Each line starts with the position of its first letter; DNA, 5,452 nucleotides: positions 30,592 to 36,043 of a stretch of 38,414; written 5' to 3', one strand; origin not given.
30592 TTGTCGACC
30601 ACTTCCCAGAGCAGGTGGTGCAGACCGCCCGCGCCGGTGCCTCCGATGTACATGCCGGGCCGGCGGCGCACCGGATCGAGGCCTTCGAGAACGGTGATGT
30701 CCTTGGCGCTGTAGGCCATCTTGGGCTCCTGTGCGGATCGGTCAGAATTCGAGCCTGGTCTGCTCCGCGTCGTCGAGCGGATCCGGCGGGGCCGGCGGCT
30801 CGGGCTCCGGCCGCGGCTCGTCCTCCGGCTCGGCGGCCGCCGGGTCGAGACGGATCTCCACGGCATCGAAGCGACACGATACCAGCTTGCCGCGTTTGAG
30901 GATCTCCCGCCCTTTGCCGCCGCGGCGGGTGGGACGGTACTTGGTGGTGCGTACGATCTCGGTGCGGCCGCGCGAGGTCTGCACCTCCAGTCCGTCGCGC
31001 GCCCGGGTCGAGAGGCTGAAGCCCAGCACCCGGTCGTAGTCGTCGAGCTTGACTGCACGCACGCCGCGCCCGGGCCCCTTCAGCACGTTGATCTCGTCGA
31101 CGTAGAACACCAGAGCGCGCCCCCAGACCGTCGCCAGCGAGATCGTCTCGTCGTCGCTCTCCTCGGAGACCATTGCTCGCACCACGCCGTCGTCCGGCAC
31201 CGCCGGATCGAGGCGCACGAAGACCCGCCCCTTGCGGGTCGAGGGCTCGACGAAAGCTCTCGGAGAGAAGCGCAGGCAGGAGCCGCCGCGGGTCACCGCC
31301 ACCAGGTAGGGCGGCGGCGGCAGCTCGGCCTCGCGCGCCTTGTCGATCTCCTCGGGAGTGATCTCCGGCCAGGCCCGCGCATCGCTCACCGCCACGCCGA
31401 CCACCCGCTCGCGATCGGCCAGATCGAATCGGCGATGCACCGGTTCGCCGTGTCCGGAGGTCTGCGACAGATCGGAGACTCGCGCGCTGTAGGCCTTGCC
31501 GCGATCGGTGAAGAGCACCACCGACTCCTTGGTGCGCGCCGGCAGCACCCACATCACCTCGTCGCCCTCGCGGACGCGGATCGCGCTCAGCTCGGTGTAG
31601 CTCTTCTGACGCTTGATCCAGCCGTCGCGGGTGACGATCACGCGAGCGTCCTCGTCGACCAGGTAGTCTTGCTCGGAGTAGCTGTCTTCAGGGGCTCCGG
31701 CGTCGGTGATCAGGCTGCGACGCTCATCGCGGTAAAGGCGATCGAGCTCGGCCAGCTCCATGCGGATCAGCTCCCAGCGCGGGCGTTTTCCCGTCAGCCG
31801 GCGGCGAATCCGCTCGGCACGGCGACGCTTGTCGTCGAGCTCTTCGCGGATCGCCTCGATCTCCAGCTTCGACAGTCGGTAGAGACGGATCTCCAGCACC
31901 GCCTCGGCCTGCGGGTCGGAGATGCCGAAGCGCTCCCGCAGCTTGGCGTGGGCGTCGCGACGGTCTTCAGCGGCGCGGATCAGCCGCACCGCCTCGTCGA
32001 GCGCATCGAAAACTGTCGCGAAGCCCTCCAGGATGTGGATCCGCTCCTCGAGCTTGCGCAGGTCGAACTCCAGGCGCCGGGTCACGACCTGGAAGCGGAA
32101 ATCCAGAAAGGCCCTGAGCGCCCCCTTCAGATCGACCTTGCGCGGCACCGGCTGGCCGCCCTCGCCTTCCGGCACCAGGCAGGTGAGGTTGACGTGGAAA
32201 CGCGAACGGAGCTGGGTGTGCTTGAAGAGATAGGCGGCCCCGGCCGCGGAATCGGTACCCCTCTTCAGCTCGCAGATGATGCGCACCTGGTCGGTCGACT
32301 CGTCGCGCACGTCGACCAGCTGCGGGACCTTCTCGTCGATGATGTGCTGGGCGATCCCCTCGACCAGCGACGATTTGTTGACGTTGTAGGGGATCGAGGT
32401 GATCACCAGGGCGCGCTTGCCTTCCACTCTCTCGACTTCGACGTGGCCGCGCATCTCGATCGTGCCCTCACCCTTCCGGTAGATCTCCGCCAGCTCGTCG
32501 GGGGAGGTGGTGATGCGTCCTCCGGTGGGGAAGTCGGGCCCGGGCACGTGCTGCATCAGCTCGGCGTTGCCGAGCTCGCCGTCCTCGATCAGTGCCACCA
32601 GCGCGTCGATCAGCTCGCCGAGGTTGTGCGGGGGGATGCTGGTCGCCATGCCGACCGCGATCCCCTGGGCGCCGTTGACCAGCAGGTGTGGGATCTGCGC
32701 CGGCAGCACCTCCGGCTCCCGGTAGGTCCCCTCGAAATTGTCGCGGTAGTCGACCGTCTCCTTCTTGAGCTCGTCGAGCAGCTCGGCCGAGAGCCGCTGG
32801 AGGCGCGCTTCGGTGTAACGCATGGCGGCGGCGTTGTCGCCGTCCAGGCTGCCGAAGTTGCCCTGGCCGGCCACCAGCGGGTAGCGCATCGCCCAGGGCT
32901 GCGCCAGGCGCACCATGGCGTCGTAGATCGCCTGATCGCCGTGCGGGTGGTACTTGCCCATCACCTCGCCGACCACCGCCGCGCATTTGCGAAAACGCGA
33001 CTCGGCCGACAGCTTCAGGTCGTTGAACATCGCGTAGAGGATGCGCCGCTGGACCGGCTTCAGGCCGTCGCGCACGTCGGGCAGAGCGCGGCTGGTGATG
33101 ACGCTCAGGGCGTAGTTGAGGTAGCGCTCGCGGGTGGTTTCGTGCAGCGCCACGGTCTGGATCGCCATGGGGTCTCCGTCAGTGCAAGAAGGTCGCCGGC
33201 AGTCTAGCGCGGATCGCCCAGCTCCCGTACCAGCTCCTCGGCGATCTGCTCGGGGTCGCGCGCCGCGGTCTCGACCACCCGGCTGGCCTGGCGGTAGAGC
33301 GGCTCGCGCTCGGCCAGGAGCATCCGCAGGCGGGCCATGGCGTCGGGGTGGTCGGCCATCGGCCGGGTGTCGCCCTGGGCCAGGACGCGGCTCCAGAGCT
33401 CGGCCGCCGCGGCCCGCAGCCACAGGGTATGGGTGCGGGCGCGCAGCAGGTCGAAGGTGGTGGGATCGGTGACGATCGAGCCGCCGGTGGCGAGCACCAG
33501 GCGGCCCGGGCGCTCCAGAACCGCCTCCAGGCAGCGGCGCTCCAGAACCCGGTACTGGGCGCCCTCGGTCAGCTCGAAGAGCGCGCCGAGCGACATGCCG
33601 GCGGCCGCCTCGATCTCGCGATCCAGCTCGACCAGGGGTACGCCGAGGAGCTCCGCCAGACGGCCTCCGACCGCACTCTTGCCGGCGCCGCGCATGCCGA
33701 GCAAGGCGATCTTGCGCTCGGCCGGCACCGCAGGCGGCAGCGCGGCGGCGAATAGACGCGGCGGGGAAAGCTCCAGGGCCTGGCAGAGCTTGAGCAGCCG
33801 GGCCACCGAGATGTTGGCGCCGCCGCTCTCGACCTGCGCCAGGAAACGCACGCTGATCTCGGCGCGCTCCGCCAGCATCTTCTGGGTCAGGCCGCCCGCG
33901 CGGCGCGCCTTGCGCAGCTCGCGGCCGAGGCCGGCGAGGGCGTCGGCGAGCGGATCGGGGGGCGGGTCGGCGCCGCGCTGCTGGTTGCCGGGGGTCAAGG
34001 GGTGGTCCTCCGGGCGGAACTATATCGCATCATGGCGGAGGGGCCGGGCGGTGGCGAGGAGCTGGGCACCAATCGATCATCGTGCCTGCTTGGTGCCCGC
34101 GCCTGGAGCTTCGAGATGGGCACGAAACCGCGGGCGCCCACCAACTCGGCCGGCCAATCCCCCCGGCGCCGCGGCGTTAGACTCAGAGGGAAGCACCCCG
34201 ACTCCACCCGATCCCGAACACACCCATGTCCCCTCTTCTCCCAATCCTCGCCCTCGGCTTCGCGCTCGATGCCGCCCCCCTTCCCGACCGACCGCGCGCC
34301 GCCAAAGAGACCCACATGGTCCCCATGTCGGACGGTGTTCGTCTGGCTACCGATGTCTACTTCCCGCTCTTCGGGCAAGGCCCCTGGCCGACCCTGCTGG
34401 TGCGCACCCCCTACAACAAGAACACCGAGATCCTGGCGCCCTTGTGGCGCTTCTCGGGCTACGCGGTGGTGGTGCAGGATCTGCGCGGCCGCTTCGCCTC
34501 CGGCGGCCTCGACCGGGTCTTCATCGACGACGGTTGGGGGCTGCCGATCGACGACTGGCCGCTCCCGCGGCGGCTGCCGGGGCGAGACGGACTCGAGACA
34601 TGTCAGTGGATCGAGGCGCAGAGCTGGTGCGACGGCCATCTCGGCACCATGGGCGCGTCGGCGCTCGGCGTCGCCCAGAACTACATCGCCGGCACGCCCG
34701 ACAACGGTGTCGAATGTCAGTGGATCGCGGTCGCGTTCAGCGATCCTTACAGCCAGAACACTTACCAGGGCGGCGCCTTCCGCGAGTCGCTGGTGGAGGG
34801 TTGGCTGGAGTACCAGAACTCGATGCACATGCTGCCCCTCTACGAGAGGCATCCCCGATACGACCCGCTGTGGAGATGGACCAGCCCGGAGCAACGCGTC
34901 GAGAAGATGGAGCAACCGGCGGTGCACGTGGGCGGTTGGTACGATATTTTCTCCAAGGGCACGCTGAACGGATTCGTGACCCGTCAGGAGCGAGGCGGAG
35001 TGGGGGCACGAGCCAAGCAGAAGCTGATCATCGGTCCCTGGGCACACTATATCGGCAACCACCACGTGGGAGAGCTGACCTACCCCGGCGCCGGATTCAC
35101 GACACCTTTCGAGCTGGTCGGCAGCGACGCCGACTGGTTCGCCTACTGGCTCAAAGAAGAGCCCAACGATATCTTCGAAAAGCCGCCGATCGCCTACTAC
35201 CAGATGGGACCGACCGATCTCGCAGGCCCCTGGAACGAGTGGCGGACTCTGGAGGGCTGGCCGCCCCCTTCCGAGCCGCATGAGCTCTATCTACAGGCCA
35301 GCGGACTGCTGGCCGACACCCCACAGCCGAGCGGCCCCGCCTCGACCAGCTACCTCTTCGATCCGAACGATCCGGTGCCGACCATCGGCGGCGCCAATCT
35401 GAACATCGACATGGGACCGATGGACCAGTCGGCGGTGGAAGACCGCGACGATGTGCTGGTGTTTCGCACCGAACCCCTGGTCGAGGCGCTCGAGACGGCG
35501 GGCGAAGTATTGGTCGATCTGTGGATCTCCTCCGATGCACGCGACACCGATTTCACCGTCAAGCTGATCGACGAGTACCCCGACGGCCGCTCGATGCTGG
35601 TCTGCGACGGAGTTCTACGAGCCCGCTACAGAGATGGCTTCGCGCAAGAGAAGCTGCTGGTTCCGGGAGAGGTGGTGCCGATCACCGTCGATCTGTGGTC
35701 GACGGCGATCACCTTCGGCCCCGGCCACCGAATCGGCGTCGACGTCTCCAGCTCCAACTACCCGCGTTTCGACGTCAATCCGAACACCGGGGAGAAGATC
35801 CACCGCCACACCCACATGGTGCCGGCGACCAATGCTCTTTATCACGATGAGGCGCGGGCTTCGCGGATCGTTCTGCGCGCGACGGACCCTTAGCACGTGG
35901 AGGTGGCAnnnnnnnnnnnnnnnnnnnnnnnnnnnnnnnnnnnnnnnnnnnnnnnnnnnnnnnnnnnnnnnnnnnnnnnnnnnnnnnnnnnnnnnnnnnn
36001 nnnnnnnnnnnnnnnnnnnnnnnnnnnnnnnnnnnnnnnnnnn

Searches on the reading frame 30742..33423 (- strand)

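Call 101: search_protein_families(library=pfam, proteins=[window:30742-33423:-], max_evalue=0.001)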
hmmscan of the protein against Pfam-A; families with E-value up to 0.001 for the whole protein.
window:30742-33423:- (893 aa): 2 families
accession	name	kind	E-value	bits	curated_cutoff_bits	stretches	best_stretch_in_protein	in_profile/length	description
PF00521.26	DNA_topoisoIV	-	4.3e-145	484.3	31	1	112-557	1-431/432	DNA gyrase/topoisomerase IV, subunit A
PF03989.18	DNA_gyraseA_C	-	2.7e-12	46.4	27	0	634-680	2-47/48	DNA gyrase C-terminal domain, beta-propeller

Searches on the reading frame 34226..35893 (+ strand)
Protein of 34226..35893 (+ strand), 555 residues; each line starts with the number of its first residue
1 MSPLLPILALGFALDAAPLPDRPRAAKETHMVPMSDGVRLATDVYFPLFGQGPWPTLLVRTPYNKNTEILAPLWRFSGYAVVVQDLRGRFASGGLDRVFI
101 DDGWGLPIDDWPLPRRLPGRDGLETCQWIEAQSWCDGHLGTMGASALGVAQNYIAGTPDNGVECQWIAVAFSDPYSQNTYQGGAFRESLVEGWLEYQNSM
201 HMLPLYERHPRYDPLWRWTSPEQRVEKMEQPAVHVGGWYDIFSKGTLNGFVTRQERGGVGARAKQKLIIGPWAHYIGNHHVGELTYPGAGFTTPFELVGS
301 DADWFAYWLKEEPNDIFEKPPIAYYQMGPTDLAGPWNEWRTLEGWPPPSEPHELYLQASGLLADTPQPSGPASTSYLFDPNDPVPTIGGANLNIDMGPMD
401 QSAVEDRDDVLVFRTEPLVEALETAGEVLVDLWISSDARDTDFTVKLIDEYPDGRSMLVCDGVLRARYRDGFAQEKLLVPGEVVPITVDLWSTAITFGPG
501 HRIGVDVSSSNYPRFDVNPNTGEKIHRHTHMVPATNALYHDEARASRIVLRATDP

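Call 101: search_protein_families(library=pfam, proteins=[window:34226-35893:+], max_evalue=0.001)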
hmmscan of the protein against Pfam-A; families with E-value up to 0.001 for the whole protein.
window:34226-35893:+ (555 aa): 2 families
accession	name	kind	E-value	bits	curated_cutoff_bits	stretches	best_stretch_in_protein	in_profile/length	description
PF08530.16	PepX_C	-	6.5e-46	157.4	22.5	1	318-548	5-216/217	X-Pro dipeptidyl-peptidase C-terminal non-catalytic domain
PF02129.25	Peptidase_S15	-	2.7e-43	149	23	2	36-195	1-153/262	X-Pro dipeptidyl-peptidase (S15 family)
